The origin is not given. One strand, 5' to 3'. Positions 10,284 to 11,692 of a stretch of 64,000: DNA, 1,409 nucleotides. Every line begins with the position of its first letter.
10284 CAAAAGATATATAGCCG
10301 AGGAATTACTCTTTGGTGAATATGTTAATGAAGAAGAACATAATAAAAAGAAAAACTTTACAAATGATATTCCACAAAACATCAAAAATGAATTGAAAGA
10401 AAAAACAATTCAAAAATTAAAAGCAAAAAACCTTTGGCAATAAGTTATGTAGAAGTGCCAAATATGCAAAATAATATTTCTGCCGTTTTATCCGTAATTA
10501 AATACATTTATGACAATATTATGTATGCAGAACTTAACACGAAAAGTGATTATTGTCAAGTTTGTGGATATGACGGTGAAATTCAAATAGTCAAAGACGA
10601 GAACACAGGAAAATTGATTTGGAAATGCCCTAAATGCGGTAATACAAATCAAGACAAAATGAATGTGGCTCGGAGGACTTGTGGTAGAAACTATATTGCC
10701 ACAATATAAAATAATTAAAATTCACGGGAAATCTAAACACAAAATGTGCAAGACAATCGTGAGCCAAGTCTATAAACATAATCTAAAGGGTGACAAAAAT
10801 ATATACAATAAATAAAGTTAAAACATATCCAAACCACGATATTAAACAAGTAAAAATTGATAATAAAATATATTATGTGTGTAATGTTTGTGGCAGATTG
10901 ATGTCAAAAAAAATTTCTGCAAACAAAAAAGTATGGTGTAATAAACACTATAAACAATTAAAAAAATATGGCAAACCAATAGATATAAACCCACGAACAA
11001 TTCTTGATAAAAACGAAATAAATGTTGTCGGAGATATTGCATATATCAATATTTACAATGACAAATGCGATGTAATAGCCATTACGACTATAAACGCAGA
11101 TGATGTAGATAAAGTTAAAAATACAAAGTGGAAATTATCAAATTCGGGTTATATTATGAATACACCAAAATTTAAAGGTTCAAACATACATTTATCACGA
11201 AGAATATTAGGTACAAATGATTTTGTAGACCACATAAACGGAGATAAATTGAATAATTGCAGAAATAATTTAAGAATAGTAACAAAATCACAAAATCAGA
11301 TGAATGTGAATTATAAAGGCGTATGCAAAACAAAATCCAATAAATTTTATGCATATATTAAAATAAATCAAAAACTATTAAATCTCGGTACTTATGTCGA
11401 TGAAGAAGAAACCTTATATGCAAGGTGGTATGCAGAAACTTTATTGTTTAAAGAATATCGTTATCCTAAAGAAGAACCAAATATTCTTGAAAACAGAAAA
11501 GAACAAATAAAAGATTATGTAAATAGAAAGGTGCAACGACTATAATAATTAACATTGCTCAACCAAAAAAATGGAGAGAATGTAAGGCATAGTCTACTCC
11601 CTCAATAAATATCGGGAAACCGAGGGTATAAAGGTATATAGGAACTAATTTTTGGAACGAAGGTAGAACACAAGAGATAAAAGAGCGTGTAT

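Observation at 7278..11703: nrdD interrupted by three group I introns, two carrying paralogous HNH endonucleases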

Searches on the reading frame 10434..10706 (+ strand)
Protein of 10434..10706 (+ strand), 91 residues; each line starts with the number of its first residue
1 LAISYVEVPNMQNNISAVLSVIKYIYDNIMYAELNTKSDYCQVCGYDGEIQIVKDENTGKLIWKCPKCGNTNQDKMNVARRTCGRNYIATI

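Call 76: find_homologous_proteins(query=window:10434-10706:+, max_evalue=1e-10)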
Query seq(91 aa) (91 aa): 1390 proteins with E <= 1e-10 among 1421 candidates; the best 120 are listed.
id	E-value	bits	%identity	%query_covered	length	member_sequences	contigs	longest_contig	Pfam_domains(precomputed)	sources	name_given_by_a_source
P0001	6.9e-51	188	93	98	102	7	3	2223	PF01228.27,PF13597.12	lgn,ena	-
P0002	1.7e-45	170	95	87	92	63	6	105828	PF01228.27,PF13597.12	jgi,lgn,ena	jgi:anaerobic ribonucleoside-triphosphate reductase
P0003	2.7e-42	160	86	92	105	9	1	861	PF01228.27,PF13597.12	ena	-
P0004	2.8e-42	160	79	95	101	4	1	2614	PF01228.27,PF13597.12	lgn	-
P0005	5.4e-42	159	86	91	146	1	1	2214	PF01228.27,PF13597.12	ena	-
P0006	6.8e-42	159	79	95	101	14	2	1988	PF01228.27,PF13597.12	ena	-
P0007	9.7e-42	158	80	98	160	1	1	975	PF01228.27,PF13597.12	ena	-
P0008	1.0e-41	158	82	92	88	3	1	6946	PF01228.27,PF13597.12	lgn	-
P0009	1.3e-41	158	81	98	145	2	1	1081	PF01228.27,PF13597.12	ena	-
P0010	1.9e-41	158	83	98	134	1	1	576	PF01228.27,PF13597.12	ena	-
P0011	4.7e-41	156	74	98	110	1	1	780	PF01228.27,PF13597.12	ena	-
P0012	5.2e-41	156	84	91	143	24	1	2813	PF01228.27,PF13597.12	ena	-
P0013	5.8e-41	156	82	98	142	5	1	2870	PF01228.27,PF13597.12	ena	-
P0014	9.9e-41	155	80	98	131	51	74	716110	PF01228.27,PF13597.12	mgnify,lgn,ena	mgnify:FL=1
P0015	1.2e-40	155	82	98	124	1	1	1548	PF01228.27,PF13597.12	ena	-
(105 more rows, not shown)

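Call 77: find_encoding_contigs(protein=P0014, flank=6000, max_places=3)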
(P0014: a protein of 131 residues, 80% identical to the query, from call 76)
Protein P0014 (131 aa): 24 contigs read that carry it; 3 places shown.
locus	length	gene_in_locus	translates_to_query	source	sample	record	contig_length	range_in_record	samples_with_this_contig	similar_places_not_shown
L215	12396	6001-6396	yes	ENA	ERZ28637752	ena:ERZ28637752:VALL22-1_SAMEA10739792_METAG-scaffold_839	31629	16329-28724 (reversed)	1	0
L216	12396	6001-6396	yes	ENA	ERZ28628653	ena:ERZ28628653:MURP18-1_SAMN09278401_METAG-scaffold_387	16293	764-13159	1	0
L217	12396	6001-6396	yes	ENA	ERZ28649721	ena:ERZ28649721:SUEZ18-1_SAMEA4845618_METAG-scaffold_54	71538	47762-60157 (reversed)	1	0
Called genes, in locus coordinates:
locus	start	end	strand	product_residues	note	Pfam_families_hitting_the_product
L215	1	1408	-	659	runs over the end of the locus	-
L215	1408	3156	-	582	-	PF00664:ABC_membrane, PF00005:ABC_tran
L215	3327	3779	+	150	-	PF12802:MarR_2, PF01047:MarR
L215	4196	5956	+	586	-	-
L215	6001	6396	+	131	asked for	PF01228:Gly_radical, PF13597:NRDD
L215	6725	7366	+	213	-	PF08722:Tn7_TnsA-like_N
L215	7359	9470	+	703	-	PF27135:HTH_TnsB, PF00665:rve (weak)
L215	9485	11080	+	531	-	PF05621:TniB, PF13401:AAA_22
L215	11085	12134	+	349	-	-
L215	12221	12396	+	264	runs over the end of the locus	PF03457:HA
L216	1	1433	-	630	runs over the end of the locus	PF00664:ABC_membrane, PF00005:ABC_tran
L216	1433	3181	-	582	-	PF00664:ABC_membrane, PF00005:ABC_tran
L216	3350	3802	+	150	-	PF12802:MarR_2, PF01047:MarR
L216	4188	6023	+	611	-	PF03477:ATP-cone, PF13597:NRDD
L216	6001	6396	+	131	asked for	PF01228:Gly_radical, PF13597:NRDD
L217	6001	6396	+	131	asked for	PF01228:Gly_radical, PF13597:NRDD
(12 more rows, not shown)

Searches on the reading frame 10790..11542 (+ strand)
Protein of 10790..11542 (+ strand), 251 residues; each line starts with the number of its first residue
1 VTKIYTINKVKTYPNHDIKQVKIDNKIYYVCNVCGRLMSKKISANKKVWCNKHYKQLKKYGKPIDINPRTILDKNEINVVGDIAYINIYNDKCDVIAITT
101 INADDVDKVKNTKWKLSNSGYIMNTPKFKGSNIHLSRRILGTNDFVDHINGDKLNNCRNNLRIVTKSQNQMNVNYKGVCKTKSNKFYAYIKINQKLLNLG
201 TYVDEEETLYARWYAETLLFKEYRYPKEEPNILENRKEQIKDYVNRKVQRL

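Call 10: search_protein_families(library=ncbifam, proteins=[window:10790-11542:+])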
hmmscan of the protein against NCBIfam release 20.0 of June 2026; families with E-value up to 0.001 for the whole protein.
window:10790-11542:+ (251 aa): 0 families

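Call 11: search_protein_families(library=pfam, max_evalue=0.1, proteins=[window:10790-11542:+])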
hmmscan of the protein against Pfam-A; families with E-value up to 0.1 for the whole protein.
window:10790-11542:+ (251 aa): 2 families
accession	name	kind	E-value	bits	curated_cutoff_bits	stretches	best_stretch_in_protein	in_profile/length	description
PF13392.12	HNH_3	-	3.6e-07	30.1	24.8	1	146-171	21-46/46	HNH endonuclease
PF08394.17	Arc_trans_TRASH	-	0.098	13.2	27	1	21-45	17-42/43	Archaeal TRASH domain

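Call 22: search_protein_families(library=phrogs, proteins=[window:10790-11542:+])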
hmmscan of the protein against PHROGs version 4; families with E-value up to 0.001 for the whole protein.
window:10790-11542:+ (251 aa): 10 families
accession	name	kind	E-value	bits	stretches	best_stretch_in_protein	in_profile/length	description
phrog_99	-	DNA, RNA and nucleotide metabolism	4.8e-24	86.7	1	144-247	176-288/383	HNH endonuclease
phrog_4578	-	DNA, RNA and nucleotide metabolism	1.3e-10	42.3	1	143-225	29-120/130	HNH endonuclease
phrog_374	-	DNA, RNA and nucleotide metabolism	2.9e-08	34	1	146-247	326-442/617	HNH endonuclease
phrog_59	-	DNA, RNA and nucleotide metabolism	2.9e-06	27.9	1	145-196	207-246/423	HNH endonuclease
phrog_959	-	DNA, RNA and nucleotide metabolism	8.4e-06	26.6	1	143-186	76-119/138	HNH endonuclease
phrog_3593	-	DNA, RNA and nucleotide metabolism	1.5e-05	25.8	0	146-208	113-185/210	HNH endonuclease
phrog_15471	-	DNA, RNA and nucleotide metabolism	5.5e-05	24.1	0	105-188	9-95/183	HNH endonuclease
phrog_10730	-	DNA, RNA and nucleotide metabolism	0.00015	22.5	1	138-183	106-151/234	HNH endonuclease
phrog_22543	-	unknown function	0.00029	22.2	0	74-122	18-66/105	-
phrog_13470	-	DNA, RNA and nucleotide metabolism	0.00042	21.5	1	153-223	73-146/152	HNH endonuclease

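Call 60: search_solved_structures(query=window:10790-11542:+, max_evalue=1, show_alignments=1)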
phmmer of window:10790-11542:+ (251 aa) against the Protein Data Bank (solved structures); distinct sequences matched with E-value up to 1: 3.
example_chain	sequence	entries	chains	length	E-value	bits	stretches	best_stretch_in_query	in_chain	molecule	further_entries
9h3g_AO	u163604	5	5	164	0.27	14.4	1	6-62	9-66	Large ribosomal subunit protein eL24z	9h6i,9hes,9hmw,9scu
1u3e_M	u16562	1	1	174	0.31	14.3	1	145-194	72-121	HNH homing endonuclease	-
4v3p_LZ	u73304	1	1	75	0.43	13.8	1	6-59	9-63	60S ribosomal protein L24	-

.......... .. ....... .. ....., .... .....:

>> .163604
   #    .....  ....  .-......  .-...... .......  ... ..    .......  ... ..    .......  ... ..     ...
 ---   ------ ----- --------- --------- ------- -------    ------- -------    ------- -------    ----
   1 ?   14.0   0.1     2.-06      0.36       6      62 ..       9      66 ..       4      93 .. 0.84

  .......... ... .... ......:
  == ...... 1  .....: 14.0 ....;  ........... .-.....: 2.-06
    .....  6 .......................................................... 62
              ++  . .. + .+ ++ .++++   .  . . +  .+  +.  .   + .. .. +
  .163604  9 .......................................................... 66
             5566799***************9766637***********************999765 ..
